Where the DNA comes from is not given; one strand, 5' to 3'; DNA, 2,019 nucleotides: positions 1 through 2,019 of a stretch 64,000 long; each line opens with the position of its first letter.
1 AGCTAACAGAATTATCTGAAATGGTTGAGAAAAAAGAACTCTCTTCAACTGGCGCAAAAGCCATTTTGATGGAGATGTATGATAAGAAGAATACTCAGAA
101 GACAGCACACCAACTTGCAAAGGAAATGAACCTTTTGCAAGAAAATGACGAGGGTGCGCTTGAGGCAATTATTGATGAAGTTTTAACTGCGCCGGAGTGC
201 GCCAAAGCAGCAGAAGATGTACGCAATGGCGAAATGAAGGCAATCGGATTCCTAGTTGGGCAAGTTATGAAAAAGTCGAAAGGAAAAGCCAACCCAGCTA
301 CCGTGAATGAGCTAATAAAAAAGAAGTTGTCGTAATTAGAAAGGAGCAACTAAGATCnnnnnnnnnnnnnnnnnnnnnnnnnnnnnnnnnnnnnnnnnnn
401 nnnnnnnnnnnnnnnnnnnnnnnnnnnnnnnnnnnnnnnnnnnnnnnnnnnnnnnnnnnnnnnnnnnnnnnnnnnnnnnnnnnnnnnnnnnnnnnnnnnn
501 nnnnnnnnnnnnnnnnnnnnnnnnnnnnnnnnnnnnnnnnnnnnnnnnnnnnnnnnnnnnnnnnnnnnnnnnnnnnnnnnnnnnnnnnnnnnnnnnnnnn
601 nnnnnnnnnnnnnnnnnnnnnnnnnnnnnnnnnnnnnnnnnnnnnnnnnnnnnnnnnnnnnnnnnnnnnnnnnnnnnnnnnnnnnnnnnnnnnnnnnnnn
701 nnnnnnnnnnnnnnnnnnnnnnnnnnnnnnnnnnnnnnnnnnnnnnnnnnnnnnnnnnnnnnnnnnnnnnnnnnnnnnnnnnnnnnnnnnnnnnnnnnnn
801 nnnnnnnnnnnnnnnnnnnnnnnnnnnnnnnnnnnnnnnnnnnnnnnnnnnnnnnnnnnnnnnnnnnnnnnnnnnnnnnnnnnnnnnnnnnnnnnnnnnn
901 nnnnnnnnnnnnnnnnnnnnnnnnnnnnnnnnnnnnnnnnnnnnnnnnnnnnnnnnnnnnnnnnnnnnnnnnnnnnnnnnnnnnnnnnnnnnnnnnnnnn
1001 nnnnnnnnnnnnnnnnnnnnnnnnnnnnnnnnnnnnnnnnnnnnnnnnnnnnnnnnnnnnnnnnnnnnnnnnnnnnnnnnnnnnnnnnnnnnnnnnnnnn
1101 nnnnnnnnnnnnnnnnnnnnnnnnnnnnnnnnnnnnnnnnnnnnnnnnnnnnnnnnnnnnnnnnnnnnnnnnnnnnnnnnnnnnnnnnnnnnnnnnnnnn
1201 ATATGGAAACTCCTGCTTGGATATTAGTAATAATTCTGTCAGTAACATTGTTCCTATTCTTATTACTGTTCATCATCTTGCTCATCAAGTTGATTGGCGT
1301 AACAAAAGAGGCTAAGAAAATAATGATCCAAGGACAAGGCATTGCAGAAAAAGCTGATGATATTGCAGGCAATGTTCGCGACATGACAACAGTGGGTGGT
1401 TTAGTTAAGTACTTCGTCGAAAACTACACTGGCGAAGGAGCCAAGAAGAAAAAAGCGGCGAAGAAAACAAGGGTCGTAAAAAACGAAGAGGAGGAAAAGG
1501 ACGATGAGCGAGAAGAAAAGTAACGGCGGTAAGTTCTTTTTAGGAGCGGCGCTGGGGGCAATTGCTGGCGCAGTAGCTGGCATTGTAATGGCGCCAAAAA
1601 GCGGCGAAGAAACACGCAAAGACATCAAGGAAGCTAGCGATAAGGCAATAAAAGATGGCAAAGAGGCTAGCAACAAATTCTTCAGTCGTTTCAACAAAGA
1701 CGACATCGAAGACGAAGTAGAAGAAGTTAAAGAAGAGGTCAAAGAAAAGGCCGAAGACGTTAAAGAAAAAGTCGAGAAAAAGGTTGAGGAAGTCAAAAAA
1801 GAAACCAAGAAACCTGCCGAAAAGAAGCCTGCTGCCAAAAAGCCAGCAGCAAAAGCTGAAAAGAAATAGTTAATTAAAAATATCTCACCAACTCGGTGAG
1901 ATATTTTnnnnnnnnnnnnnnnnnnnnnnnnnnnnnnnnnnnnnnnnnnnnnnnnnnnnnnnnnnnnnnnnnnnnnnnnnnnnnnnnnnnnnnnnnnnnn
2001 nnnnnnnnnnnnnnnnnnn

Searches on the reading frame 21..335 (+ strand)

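Call 53: search_protein_families(library=pfam, proteins=[window:21-335:+], max_evalue=0.00001)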
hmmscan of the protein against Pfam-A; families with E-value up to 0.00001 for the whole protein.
window:21-335:+ (104 aa): 2 families
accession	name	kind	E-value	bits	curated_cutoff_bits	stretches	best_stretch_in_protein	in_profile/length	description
PF02637.23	GatB_Yqey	-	2.5e-28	99.3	27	1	1-103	51-148/148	GatB domain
PF09424.15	YqeY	-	4.4e-06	27.3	27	1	17-103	61-143/143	Yqey-like protein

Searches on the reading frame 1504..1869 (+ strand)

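Call 53: search_protein_families(library=pfam, proteins=[window:1504-1869:+], max_evalue=0.00001)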
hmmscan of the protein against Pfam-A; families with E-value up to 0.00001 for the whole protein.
window:1504-1869:+ (121 aa): 1 family
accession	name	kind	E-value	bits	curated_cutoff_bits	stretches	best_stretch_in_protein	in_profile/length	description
PF12732.12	YtxH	-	3.7e-18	66.1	37.5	1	12-100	1-69/71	YtxH-like protein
